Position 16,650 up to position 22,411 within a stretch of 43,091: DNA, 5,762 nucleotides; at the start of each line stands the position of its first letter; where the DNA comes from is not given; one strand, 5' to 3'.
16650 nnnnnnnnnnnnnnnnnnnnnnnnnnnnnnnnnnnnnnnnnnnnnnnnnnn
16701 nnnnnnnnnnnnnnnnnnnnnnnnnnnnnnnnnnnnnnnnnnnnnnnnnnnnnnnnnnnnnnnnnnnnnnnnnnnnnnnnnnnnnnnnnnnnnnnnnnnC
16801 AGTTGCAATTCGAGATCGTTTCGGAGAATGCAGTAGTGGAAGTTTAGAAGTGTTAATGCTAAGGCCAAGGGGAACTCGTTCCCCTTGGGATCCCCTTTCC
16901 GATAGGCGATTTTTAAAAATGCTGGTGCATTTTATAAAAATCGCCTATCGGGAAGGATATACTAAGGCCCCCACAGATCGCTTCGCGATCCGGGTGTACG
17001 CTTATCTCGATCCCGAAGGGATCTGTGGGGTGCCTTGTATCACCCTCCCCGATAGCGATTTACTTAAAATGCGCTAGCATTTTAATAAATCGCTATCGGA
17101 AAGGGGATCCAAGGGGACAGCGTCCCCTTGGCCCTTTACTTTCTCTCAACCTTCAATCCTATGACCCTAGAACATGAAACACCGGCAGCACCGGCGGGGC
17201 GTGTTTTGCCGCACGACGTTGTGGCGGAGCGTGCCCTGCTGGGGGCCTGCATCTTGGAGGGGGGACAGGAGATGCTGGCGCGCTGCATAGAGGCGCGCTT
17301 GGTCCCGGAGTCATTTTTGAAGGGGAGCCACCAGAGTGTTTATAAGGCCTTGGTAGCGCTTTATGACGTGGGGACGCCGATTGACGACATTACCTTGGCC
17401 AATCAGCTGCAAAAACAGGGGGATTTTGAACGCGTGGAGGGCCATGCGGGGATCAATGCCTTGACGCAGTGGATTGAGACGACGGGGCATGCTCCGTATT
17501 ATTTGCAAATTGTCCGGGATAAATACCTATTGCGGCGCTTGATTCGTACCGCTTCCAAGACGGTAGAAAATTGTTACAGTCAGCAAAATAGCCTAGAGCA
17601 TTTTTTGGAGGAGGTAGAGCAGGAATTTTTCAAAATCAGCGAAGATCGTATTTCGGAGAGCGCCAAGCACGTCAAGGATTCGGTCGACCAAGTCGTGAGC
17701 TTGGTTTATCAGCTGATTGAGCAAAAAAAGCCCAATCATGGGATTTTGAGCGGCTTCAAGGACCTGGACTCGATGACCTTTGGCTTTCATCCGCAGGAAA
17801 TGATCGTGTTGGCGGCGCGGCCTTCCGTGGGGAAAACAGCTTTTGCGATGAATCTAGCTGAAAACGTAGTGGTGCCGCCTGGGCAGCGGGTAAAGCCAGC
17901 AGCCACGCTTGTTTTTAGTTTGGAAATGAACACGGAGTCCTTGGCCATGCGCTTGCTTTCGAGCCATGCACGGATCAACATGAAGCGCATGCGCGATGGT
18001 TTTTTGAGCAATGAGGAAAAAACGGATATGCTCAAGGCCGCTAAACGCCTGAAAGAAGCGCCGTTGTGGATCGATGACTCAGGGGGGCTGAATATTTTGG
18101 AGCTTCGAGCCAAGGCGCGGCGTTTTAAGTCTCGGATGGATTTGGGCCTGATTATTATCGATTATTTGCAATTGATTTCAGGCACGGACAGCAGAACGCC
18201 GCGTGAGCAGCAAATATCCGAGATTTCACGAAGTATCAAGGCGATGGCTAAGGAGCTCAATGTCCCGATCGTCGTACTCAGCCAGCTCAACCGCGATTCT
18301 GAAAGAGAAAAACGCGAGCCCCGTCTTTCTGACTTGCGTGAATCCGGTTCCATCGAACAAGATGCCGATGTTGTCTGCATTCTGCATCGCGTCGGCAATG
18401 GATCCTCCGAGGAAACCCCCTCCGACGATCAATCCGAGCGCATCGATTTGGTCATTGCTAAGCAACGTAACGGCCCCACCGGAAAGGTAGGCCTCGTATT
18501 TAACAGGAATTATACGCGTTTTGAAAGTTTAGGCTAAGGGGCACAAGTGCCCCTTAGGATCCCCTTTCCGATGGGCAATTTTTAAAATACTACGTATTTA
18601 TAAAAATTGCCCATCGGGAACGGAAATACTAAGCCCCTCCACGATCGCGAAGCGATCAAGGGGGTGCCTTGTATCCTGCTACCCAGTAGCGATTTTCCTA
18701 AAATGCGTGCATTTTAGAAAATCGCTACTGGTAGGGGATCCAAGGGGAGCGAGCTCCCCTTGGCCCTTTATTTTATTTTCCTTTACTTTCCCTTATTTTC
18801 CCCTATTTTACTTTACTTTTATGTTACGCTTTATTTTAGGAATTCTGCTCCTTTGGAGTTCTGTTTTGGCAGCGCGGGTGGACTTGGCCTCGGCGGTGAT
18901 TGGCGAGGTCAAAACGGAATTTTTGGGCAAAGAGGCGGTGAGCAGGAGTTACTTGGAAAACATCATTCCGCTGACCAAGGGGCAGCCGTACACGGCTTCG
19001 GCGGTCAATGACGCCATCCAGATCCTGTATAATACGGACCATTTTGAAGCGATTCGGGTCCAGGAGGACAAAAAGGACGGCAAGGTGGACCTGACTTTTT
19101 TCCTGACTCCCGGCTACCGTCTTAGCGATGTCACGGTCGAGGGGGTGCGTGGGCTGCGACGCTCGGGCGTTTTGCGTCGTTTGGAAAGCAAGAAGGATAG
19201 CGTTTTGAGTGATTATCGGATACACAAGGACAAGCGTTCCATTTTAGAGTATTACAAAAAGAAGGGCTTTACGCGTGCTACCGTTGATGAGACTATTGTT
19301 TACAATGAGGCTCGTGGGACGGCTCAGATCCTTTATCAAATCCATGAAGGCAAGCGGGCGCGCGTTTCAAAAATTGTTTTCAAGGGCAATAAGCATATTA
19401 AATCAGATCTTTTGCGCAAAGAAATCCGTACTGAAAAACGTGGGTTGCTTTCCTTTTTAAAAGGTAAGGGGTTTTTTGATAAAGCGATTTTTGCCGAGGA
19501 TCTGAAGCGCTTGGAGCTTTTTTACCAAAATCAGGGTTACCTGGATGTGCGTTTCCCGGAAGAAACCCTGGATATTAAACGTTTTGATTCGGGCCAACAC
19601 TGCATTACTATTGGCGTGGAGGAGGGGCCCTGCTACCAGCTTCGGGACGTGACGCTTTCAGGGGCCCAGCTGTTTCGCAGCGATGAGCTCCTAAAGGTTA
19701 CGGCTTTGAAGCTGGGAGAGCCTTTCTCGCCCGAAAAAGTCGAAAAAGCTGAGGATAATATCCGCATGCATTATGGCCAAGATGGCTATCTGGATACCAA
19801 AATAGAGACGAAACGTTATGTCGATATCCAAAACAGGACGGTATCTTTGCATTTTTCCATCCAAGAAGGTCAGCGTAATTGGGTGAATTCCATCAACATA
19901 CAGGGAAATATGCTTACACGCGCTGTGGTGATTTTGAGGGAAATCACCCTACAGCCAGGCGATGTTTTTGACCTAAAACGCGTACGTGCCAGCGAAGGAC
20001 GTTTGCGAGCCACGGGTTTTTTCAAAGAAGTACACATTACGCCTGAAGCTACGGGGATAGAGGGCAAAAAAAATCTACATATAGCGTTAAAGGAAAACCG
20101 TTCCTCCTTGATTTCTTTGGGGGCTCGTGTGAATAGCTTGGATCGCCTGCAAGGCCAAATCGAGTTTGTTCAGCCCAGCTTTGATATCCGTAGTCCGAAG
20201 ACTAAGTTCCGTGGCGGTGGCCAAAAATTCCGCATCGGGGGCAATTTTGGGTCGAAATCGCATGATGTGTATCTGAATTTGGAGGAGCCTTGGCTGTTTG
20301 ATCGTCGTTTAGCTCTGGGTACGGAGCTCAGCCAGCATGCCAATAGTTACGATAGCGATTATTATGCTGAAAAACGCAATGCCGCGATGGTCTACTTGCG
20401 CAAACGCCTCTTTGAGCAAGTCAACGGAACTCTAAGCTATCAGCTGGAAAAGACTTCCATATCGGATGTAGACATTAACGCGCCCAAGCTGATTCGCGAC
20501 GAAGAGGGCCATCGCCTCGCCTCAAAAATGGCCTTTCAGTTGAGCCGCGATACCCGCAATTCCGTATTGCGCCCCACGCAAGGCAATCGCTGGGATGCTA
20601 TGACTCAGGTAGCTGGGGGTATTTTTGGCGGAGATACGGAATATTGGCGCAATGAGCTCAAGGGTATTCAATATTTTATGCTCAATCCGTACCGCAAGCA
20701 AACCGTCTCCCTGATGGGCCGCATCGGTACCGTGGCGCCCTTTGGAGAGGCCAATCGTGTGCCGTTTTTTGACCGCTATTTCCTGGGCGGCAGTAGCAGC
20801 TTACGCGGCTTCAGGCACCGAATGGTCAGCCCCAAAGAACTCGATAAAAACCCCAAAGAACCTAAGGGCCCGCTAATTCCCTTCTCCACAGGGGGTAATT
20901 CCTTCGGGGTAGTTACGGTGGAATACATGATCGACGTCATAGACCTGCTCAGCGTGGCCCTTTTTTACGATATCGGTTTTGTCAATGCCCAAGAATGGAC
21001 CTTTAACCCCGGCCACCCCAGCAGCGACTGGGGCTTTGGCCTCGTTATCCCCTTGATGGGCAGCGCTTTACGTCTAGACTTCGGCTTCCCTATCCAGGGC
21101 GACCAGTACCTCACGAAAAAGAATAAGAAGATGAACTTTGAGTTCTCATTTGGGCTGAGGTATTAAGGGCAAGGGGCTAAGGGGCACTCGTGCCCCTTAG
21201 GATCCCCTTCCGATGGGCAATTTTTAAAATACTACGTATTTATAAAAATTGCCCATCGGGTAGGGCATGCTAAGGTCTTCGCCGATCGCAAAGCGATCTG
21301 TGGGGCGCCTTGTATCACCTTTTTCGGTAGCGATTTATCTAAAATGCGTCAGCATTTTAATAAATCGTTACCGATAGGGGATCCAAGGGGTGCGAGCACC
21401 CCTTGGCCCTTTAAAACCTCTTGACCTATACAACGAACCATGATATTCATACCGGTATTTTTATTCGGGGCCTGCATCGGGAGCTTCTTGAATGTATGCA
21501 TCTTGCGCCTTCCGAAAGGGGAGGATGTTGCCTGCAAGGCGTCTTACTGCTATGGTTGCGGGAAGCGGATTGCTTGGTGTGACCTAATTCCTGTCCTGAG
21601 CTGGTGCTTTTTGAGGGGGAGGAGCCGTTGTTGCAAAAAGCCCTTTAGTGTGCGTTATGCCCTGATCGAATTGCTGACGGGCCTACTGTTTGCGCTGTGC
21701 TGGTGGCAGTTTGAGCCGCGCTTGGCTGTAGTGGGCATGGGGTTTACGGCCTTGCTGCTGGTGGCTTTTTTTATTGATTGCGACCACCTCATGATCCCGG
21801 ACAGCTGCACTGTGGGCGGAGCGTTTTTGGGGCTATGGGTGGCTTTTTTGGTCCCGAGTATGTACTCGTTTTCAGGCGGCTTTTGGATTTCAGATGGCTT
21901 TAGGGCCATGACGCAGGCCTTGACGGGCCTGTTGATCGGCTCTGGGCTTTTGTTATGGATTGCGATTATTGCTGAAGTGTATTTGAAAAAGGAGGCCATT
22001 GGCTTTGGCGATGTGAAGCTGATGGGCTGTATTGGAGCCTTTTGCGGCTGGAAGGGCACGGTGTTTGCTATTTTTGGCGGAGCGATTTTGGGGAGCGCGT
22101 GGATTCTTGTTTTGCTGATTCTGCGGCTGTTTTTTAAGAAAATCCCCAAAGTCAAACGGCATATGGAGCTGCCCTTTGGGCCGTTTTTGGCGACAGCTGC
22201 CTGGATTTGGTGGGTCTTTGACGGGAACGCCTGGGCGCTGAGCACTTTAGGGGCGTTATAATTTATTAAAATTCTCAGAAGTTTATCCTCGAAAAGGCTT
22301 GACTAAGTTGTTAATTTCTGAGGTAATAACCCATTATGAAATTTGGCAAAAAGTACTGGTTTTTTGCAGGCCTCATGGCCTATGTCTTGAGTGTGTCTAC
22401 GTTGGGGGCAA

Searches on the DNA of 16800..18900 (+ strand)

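Call 34: search_rna_families(source=window, start=16800, end=18900, threshold=evalue, max_evalue=10)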
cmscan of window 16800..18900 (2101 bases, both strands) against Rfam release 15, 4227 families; matches with E-value up to 10: 36.
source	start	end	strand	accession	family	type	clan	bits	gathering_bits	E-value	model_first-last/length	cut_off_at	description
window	16868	16973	-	RF04251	MIR5070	Gene; miRNA;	CL00139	31.8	100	0.0014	1-116/116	no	MIR5070 microRNA precursor family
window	16888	16963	-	RF03220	mir-2582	Gene; miRNA;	-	28.5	68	0.0068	1-80/80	no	mir-2582 microRNA precursor family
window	17034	17113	-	RF04145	MIR8706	Gene; miRNA;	-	28.5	95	0.0077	1-101/101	no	MIR8706 microRNA precursor family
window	18668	18744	-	RF03849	MIR1219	Gene; miRNA;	-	27.1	79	0.0089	1-82/82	no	MIR1219 microRNA precursor family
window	16891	16957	-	RF03759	MIR8703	Gene; miRNA;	-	25.3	94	0.23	1-83/83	no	MIR8703 microRNA precursor family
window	17028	17119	+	RF04093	mir-1784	Gene; miRNA;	-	24.4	98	0.063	1-92/92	no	mir-1784 microRNA precursor family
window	18666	18744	-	RF04065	mir-7563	Gene; miRNA;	-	23.9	80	0.11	1-76/76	no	mir-7563 microRNA precursor family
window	18553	18633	-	RF04143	MIR869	Gene; miRNA;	-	23.8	330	0.005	1-298/298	no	MIR869 microRNA precursor family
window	18569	18618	+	RF03904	MIR7991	Gene; miRNA;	-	23.3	58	0.076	1-47/47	no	MIR7991 microRNA precursor family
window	16891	16959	-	RF04152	mir-3618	Gene; miRNA;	-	22.9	99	0.11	1-88/88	no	mir-3618 microRNA precursor family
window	18553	18633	+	RF04251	MIR5070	Gene; miRNA;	CL00139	22.8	100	0.29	1-116/116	no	MIR5070 microRNA precursor family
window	16882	16968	+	RF03632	MIR1882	Gene; miRNA;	-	22.7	107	0.16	1-131/131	no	MIR1882 microRNA precursor family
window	16888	16962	-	RF00972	mir-651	Gene; miRNA;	-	21.4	106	0.43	1-86/86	no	mir-651 microRNA precursor family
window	18675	18738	-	RF04128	MIR8562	Gene; miRNA;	-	21.4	211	0.44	1-242/242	no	MIR8562 microRNA precursor family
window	17033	17114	+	RF04251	MIR5070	Gene; miRNA;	CL00139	21.3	100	0.7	1-116/116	no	MIR5070 microRNA precursor family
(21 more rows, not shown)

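Call 59: search_dna_similar(query=window:16855-17145:+, collection=plasmids, mode=distant, max_evalue=0.01, max_rows=10)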
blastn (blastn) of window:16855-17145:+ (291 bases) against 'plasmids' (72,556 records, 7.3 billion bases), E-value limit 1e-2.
No match.

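Call 60: search_dna_similar(query=window:16855-17145:+, collection=phages, mode=distant, max_evalue=0.01, max_rows=10)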
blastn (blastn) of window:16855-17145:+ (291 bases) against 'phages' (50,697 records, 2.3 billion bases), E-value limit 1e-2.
No match.
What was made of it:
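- Tried and rejected: blastn against plasmids and phages (calls 59, 60): nothing.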

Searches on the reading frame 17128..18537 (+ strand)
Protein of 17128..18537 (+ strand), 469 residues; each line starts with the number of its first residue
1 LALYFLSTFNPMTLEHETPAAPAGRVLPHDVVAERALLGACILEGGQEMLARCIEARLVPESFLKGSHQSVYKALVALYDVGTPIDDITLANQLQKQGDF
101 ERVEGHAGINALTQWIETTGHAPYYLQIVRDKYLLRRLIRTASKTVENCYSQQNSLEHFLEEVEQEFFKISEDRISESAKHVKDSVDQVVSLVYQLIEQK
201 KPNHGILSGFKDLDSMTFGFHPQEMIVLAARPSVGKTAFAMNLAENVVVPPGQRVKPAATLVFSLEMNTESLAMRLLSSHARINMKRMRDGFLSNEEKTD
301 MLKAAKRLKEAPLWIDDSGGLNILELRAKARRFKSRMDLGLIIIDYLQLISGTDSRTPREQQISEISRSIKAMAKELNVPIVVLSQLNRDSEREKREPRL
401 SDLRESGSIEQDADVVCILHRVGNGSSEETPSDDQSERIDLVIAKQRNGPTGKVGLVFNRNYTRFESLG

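Call 9: search_protein_families(library=pfam, proteins=[window:17128-18537:+])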
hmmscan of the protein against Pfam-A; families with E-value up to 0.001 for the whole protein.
window:17128-18537:+ (469 aa): 3 families
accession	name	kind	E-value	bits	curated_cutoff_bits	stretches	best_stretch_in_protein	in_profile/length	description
PF03796.21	DnaB_C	-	8e-96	320.8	27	1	205-466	1-254/255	DnaB-like helicase C terminal domain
PF00772.26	DnaB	-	3e-20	72.6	23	1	27-131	2-103/103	DnaB-like helicase N terminal domain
PF13481.12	AAA_25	-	3.4e-13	50.1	27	1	223-390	33-193/195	AAA domain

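Call 14: find_homologous_proteins(query=window:17128-18537:+, max_evalue=1e-30)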
Query window:17128-18537:+ (469 aa): 7999 proteins with E <= 1e-30 among 8000 candidates; the best 120 are listed.
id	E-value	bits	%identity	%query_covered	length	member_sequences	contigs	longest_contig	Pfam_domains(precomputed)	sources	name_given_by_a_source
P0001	1.7e-298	1008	100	98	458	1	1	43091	PF03796.22,PF00772.27,PF13481.13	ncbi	-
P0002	1.6e-243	826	80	97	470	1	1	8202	PF03796.22,PF00772.27,PF13481.13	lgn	-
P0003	4.9e-202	690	69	95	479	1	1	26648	PF03796.22,PF00772.27,PF13481.13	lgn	-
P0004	4.3e-201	687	68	95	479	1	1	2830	PF03796.22,PF00772.27,PF13481.13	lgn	-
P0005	1.5e-165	570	58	95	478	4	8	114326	PF03796.22,PF00772.27,PF13481.13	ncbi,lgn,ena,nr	ncbi:MAG: replicative DNA helicase [Opitutales bacterium]|nr:replicative DNA helicase [Opitutales ba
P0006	2.2e-164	566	59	95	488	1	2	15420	PF03796.22,PF00772.27,PF13481.13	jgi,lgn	jgi:replicative DNA helicase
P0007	3.4e-164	565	58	96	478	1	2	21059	PF03796.22,PF00772.27,PF13481.13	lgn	-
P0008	7.5e-164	564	56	98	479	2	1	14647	PF03796.22,PF00772.27,PF13481.13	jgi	-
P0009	2.3e-163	562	57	96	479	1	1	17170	PF03796.22,PF00772.27,PF13481.13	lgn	-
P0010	4.0e-163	562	58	95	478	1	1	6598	PF03796.22,PF00772.27,PF13481.13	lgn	-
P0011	9.0e-163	560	60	94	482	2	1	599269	PF03796.22,PF00772.27,PF13481.13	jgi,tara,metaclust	tara:strand:- start:48012 stop:49460 length:1449 start_codon:yes stop_codon:yes gene_type:complete|m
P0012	1.6e-162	560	60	94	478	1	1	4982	PF03796.22,PF00772.27,PF13481.13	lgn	-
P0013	2.7e-162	559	56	95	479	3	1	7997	PF03796.22,PF00772.27,PF13481.13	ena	-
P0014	4.7e-162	558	57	95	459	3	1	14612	PF03796.22,PF00772.27,PF13481.13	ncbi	ncbi:MAG: replicative DNA helicase [Verrucomicrobiota bacterium]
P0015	1.0e-161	557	57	95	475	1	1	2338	PF06745.20,PF03796.22,PF00772.27,PF13481.13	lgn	-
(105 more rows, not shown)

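Call 15: find_encoding_contigs(protein=P0001, flank=1000, max_places=3)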
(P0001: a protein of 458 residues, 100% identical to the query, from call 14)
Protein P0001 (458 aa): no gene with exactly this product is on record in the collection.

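Call 16: find_encoding_contigs(protein=P0002, flank=10000, max_places=3)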
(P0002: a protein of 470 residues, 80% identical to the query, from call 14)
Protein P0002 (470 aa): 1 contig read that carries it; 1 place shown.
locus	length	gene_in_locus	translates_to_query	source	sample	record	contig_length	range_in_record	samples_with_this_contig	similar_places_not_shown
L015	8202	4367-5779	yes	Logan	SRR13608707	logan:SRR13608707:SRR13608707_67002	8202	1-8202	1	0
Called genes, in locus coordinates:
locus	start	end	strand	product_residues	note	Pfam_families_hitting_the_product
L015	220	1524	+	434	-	PF05496:RuvB_N (faint), PF13177:DNA_pol3_delta2, PF13191:AAA_16 (faint), PF13604:AAA_30 (weak), PF13401:AAA_22, PF00004:AAA, PF07728:AAA_5 (faint), PF22608:DNAX_ATPase_lid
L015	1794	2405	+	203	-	PF01386:Ribosomal_L25p, PF14693:Ribosomal_TL5_C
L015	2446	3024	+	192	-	PF01195:Pept_tRNA_hydro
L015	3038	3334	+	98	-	PF01250:Ribosomal_S6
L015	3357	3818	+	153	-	PF00436:SSB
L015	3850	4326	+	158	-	PF01281:Ribosomal_L9_N, PF03948:Ribosomal_L9_C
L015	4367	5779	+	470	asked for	PF00772:DnaB, PF03796:DnaB_C, PF13481:AAA_25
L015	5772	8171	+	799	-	PF07244:POTRA, PF01103:Omp85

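Call 17: find_encoding_contigs(protein=P0003, flank=10000, max_places=3)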
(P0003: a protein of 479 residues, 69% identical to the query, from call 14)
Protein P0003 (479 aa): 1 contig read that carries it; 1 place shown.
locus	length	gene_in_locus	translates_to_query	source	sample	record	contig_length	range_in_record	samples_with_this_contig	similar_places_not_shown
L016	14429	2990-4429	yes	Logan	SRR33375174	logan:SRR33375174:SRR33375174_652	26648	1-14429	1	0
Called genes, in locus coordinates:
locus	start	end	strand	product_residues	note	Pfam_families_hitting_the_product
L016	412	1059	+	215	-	PF01386:Ribosomal_L25p, PF14693:Ribosomal_TL5_C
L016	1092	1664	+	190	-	PF01195:Pept_tRNA_hydro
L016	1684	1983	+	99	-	PF01250:Ribosomal_S6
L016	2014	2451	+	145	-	PF00436:SSB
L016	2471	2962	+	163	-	PF01281:Ribosomal_L9_N, PF03948:Ribosomal_L9_C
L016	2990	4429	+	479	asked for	PF00772:DnaB, PF03796:DnaB_C, PF13481:AAA_25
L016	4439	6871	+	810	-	PF08478:POTRA_1 (faint), PF08479:POTRA_2 (faint), PF07244:POTRA, PF01103:Omp85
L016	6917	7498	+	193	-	PF03938:OmpH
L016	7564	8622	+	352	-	PF04613:LpxD, PF25084:LbH_EIF2B (faint), PF25087:GMPPB_C (weak), PF00132:Hexapep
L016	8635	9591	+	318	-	PF13793:Pribosyltran_N, PF00156:Pribosyltran, PF14572:Pribosyl_synth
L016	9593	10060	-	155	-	PF05932:CesT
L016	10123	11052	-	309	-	-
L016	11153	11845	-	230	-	PF00156:Pribosyltran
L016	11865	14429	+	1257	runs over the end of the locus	PF02463:SMC_N, PF13175:AAA_15, PF13304:AAA_21 (weak), PF13476:AAA_23, PF13555:AAA_29 (weak), PF06470:SMC_hinge (weak)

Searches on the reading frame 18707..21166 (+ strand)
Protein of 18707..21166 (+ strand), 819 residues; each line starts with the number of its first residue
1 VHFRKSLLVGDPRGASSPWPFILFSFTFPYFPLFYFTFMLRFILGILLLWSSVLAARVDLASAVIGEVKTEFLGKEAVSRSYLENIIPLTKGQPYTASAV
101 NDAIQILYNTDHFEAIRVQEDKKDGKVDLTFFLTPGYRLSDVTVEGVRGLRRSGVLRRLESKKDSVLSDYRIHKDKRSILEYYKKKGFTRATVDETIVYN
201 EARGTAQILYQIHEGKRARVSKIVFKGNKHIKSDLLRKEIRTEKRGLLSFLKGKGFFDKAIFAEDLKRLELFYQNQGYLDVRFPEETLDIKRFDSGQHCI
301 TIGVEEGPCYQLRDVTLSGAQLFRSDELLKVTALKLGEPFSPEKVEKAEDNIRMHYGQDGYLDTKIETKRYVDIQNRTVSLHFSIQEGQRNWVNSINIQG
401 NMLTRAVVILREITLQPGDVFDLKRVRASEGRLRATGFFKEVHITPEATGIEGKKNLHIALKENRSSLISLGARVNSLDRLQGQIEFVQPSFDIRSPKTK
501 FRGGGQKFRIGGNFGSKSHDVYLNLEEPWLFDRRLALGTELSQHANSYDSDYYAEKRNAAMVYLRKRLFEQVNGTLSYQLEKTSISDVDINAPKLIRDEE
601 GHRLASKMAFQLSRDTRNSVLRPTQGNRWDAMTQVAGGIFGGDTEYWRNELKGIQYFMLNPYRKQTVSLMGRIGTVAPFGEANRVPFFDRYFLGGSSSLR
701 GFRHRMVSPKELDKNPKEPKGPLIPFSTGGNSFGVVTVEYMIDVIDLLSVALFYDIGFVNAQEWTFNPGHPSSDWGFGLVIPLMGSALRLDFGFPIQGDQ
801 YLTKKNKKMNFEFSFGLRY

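Call 9: search_protein_families(library=pfam, proteins=[window:18707-21166:+])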
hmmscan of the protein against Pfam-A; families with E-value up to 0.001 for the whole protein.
window:18707-21166:+ (819 aa): 4 families
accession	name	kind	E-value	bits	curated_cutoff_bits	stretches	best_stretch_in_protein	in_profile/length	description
PF07244.20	POTRA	-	3.5e-56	188.3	21.3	5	310-388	1-79/79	Surface antigen variable number repeat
PF01103.29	Omp85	-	4.2e-49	168.3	24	1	501-818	2-324/325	Omp85 superfamily domain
PF08478.15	POTRA_1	-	0.00059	20.5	23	0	219-245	2-28/69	POTRA domain, FtsQ-type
PF08479.16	POTRA_2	-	0.00094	19.4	24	0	312-368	3-59/76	POTRA domain, ShlB-type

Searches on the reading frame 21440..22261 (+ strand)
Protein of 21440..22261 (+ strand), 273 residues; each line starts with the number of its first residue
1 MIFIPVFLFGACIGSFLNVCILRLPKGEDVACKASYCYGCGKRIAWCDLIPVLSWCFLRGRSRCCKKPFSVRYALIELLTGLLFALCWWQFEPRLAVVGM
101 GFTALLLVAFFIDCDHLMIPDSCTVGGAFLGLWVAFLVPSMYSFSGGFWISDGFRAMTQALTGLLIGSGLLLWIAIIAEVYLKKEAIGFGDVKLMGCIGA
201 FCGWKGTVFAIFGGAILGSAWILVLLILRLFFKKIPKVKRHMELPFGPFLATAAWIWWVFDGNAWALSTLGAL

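Call 9: search_protein_families(library=pfam, proteins=[window:21440-22261:+])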
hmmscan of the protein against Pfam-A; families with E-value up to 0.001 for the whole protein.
window:21440-22261:+ (273 aa): 2 families
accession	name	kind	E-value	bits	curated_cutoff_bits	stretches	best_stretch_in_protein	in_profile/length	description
PF06750.18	A24_N_bact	-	6e-32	110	23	1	8-91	1-84/84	Bacterial Peptidase A24 N-terminal domain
PF01478.23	Peptidase_A24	-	7.3e-14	52.5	26.5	1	102-222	3-103/104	Type IV leader peptidase family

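Call 62: find_encoding_contigs(protein=window:21440-22261:+, flank=10000, max_places=10)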
Protein window:21440-22261:+ (273 aa): 2 contigs read that carry it; 2 places shown.
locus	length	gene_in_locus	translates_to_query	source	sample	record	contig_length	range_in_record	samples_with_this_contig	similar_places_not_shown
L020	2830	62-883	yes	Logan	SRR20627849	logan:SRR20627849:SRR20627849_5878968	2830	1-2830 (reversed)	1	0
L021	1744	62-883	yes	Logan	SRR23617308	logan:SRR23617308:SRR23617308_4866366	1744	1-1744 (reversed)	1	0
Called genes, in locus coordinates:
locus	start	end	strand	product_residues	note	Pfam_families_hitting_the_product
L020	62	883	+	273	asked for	PF06750:A24_N_bact, PF01478:Peptidase_A24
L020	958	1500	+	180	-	-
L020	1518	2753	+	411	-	-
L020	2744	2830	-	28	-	?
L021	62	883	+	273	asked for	PF06750:A24_N_bact, PF01478:Peptidase_A24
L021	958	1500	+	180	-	-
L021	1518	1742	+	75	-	?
